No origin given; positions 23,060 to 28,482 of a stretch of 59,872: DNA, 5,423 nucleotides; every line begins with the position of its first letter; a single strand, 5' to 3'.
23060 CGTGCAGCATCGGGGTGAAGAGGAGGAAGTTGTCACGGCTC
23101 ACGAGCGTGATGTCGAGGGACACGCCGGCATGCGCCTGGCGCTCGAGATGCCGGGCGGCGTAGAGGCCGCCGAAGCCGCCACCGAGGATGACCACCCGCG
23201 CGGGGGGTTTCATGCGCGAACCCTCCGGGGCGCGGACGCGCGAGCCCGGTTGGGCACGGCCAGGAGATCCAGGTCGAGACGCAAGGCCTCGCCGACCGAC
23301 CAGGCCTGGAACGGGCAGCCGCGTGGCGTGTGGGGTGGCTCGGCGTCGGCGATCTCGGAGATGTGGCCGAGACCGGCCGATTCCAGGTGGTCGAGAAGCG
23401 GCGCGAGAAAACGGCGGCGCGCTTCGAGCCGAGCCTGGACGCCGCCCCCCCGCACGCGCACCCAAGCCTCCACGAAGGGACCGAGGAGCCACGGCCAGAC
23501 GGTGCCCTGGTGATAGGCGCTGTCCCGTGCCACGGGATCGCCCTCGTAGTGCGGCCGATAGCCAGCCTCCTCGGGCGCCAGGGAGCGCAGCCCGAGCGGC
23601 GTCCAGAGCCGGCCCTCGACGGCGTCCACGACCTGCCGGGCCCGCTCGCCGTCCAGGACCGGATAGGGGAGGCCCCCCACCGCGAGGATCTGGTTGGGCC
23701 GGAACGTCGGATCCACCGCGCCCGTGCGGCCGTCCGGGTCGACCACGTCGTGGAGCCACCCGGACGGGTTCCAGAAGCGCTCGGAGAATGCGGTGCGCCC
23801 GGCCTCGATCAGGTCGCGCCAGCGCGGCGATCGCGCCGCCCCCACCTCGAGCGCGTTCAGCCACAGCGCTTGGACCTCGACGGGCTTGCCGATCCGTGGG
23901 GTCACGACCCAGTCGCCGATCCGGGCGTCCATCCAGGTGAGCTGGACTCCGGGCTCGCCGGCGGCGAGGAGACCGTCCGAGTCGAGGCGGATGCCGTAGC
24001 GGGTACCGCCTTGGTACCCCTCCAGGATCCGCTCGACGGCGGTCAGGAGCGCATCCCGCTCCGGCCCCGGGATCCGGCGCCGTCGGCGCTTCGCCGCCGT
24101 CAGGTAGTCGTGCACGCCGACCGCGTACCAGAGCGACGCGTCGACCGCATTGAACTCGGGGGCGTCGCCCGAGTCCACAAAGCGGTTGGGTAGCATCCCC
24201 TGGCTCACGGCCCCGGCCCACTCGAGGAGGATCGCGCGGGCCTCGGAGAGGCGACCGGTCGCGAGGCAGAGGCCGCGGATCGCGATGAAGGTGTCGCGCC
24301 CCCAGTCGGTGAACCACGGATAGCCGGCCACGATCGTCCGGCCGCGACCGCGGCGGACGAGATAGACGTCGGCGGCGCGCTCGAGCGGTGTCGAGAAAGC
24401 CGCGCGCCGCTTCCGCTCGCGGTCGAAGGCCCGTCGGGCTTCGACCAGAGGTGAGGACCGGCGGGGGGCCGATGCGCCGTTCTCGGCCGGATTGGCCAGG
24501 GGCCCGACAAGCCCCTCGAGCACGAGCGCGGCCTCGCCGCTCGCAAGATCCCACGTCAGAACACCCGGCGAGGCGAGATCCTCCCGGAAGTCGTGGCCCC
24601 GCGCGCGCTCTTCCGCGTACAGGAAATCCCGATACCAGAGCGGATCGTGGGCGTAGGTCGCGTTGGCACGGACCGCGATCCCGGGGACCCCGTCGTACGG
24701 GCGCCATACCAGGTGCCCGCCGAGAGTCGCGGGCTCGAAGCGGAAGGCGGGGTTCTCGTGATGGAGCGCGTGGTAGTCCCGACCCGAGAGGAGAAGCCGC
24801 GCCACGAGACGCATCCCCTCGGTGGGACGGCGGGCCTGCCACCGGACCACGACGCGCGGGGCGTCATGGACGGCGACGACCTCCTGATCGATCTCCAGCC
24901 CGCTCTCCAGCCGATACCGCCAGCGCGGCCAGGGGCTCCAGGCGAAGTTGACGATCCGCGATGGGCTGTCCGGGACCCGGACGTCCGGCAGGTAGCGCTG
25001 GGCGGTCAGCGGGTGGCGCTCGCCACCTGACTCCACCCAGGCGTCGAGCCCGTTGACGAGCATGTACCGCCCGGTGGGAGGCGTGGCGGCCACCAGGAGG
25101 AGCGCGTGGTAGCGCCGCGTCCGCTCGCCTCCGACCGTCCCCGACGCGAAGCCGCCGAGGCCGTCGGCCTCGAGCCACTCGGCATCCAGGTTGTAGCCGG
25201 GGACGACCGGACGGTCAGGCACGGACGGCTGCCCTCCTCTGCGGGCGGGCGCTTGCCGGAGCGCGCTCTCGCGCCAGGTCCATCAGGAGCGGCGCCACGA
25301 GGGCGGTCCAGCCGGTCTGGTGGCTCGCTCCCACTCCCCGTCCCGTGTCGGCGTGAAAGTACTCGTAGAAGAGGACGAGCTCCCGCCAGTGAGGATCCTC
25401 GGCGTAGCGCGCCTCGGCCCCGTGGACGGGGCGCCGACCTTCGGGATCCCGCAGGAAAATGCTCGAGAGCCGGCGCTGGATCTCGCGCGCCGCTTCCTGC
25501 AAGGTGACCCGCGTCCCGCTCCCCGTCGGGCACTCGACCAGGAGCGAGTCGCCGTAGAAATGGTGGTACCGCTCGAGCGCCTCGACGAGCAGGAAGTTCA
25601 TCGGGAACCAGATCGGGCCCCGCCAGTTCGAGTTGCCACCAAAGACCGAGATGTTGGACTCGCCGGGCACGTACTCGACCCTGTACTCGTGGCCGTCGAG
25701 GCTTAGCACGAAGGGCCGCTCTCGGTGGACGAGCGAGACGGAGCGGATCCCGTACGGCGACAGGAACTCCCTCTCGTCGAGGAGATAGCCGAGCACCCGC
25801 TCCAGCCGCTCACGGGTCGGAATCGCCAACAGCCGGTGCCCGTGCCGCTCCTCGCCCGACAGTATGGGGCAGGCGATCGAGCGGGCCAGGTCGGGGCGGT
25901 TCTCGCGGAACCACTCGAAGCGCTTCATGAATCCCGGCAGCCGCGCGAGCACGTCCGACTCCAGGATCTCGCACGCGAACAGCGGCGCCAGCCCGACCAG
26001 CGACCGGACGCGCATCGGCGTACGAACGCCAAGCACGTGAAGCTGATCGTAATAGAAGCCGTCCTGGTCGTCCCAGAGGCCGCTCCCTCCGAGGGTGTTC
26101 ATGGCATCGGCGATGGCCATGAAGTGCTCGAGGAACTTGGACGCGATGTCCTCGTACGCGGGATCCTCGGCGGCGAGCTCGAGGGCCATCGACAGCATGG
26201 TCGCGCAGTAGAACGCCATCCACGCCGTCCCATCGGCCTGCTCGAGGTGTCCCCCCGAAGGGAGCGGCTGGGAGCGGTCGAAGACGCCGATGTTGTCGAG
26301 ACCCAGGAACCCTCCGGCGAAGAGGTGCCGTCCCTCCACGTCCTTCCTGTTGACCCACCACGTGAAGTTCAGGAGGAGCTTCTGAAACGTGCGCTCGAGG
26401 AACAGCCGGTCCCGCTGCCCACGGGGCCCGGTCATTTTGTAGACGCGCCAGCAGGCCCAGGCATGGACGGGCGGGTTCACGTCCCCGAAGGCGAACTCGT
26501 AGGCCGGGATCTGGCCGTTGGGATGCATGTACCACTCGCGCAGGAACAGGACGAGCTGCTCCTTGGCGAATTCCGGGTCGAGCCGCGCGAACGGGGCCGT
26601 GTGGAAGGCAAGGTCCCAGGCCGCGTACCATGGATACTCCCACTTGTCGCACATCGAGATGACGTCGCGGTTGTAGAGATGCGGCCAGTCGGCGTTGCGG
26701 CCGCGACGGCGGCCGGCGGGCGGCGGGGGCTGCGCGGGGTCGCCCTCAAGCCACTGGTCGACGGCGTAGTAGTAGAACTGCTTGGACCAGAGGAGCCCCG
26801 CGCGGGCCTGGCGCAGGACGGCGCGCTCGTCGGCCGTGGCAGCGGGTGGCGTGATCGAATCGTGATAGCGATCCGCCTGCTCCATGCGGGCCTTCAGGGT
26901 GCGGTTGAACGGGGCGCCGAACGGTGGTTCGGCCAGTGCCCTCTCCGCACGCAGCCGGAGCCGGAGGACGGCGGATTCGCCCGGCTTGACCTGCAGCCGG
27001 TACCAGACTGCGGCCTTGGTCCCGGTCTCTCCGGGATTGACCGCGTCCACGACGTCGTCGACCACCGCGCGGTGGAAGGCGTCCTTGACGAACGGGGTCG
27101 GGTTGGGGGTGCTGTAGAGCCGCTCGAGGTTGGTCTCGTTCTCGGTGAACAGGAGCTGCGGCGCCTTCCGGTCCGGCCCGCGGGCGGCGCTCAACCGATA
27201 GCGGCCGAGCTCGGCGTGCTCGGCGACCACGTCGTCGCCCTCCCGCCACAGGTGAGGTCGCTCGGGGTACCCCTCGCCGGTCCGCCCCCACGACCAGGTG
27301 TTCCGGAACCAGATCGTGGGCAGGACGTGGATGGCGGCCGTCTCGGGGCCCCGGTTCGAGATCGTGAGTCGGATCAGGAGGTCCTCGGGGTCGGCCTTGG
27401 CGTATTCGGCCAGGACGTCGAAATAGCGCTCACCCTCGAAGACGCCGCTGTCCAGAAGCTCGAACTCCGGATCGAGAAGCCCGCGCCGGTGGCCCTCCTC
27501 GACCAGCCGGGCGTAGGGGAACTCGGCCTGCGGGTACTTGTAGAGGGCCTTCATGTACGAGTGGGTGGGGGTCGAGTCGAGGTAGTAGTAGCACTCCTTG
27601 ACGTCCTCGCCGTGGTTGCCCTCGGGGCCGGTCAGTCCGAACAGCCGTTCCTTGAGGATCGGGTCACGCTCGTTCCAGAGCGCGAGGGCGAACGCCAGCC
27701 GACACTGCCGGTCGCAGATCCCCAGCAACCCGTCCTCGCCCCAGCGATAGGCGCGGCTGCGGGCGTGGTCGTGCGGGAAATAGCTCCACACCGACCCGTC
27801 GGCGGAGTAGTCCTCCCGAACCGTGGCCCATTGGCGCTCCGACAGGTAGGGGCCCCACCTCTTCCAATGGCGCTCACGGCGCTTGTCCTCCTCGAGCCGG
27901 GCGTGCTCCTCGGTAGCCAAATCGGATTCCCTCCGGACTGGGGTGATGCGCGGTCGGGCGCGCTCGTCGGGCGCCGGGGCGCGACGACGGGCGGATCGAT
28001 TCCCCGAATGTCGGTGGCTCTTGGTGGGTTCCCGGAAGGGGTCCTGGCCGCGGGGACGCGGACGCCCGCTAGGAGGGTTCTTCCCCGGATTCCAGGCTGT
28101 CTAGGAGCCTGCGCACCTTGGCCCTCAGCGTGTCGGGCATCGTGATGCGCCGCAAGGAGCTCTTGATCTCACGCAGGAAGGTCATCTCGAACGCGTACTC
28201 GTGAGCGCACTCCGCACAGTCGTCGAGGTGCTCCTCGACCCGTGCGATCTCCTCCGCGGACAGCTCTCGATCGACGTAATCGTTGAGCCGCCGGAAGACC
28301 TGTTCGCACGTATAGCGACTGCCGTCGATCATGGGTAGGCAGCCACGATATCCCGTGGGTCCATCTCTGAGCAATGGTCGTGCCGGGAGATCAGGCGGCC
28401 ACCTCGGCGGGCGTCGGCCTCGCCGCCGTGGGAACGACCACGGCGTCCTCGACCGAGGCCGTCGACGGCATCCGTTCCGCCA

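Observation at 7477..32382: A seven-site ECF promoter motif, GGAACC-N16/17-CATT, defines a local regulon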

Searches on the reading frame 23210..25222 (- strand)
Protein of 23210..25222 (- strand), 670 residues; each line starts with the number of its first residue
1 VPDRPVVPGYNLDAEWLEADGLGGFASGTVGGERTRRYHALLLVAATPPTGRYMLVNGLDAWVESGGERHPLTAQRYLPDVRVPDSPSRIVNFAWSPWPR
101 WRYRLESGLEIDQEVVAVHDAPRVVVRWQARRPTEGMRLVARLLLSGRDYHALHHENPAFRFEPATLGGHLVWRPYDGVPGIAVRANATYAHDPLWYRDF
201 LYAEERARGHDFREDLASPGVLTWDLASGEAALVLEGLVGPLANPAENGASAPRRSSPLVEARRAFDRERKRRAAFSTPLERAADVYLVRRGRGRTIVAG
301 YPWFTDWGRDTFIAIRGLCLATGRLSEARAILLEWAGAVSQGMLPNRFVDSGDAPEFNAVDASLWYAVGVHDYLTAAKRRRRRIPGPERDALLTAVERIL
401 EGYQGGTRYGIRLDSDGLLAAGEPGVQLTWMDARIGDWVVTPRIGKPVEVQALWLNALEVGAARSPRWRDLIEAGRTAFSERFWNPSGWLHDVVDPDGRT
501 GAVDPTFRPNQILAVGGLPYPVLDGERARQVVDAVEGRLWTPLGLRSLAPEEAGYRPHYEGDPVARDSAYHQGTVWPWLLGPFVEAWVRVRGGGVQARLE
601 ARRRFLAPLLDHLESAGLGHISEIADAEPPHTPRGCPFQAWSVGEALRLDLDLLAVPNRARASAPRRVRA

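Call 8: search_protein_families(library=pfam, proteins=[window:23210-25222:-], max_evalue=0.01)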
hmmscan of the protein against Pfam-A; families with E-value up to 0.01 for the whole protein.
window:23210-25222:- (670 aa): 2 families
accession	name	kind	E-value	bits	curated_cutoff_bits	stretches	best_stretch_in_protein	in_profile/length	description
PF06202.20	GDE_C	-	7.5e-104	348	21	1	284-648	3-367/367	Amylo-alpha-1,6-glucosidase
PF12439.13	GDE_N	-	7.7e-55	186.2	27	1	15-231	2-217/219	Glycogen debranching enzyme N terminal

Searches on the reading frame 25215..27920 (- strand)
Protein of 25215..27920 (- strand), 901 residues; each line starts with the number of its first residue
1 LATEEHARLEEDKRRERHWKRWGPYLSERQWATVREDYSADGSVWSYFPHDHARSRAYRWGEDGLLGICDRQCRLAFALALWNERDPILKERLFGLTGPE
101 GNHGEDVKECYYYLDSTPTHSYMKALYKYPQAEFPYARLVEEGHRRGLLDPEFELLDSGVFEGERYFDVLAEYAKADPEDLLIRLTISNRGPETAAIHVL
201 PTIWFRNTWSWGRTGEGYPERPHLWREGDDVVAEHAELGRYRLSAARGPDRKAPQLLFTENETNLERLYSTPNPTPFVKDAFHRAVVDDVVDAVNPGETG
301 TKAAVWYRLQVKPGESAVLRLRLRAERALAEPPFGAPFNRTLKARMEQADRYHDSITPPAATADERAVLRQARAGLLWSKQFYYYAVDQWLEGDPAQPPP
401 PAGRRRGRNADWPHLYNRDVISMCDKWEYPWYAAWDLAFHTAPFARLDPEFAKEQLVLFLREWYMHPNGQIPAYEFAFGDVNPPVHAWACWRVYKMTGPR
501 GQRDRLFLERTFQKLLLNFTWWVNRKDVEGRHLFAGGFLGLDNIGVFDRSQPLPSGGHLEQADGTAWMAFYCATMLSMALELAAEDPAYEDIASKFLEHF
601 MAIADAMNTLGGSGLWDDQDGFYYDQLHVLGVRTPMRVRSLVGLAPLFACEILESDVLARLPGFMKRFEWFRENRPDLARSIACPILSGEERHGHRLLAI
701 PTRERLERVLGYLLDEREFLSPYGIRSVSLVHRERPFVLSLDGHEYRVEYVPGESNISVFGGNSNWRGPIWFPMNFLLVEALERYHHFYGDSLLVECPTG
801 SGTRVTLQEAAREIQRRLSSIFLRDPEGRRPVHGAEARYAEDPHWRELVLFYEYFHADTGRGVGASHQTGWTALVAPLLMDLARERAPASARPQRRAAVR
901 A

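Call 8: search_protein_families(library=pfam, proteins=[window:25215-27920:-], max_evalue=0.01)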
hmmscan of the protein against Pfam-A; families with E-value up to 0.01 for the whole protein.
window:25215-27920:- (901 aa): 2 families
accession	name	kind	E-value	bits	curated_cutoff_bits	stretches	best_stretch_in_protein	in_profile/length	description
PF22422.2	MGH1-like_GH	-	6.4e-23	82.3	27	2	429-652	1-252/356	Mannosylglycerate hydrolase MGH1-like glycoside hydrolase domain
PF03200.22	Glyco_hydro_63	-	1.2e-10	41.2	22.4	1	702-791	362-432/492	Glycosyl hydrolase family 63 C-terminal domain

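Call 14: search_protein_families(library=ncbifam, proteins=[window:25215-27920:-], max_evalue=0.001)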
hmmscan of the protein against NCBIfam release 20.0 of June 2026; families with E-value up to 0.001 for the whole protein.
window:25215-27920:- (901 aa): 1 family
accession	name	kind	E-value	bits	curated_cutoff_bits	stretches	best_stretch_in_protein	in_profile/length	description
NF047898.1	GluglyHdase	equivalog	8.5e-05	21.5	550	0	472-533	101-166/442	glucosylglycerate hydrolase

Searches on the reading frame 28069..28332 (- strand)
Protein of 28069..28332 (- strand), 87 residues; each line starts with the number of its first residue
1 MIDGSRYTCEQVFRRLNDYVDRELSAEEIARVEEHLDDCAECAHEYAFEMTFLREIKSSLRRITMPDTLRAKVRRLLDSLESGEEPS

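Call 38: search_protein_families(library=pfam, proteins=[window:28069-28332:-], max_evalue=0.001)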
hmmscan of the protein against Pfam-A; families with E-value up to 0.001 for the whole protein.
window:28069-28332:- (87 aa): 2 families
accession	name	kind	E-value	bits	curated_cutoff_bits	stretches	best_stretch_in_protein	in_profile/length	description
PF13490.11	zf-HC2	-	5.5e-12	46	22.2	1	9-43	1-35/35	Putative zinc-finger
PF16782.11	SIL1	-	0.00087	19.1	35.5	1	10-76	6-70/292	Nucleotide exchange factor SIL1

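Call 52: search_solved_structures(query=window:28069-28332:-, max_evalue=1, show_alignments=2)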
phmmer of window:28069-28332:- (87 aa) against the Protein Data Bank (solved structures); distinct sequences matched with E-value up to 1: 6.
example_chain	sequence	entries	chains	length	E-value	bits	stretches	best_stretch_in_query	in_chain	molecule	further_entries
5frf_A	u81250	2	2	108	7.5e-08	36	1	8-84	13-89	ANTI-SIGMA FACTOR RSRA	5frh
3qml_C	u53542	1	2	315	0.14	16.1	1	10-76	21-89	Nucleotide exchange factor SIL1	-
5wuq_C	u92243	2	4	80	0.34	14.8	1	10-73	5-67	Anti-sigma-W factor RsiW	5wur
4rsi_A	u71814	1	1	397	0.36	14.8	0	20-59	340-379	Structural maintenance of chromosomes protein 2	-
4ps2_A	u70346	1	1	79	0.88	13.5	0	12-77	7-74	Putative type VI secretion protein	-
6o8u_A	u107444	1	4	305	0.99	13.4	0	11-64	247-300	Interleukin-1 receptor-associated kinase 4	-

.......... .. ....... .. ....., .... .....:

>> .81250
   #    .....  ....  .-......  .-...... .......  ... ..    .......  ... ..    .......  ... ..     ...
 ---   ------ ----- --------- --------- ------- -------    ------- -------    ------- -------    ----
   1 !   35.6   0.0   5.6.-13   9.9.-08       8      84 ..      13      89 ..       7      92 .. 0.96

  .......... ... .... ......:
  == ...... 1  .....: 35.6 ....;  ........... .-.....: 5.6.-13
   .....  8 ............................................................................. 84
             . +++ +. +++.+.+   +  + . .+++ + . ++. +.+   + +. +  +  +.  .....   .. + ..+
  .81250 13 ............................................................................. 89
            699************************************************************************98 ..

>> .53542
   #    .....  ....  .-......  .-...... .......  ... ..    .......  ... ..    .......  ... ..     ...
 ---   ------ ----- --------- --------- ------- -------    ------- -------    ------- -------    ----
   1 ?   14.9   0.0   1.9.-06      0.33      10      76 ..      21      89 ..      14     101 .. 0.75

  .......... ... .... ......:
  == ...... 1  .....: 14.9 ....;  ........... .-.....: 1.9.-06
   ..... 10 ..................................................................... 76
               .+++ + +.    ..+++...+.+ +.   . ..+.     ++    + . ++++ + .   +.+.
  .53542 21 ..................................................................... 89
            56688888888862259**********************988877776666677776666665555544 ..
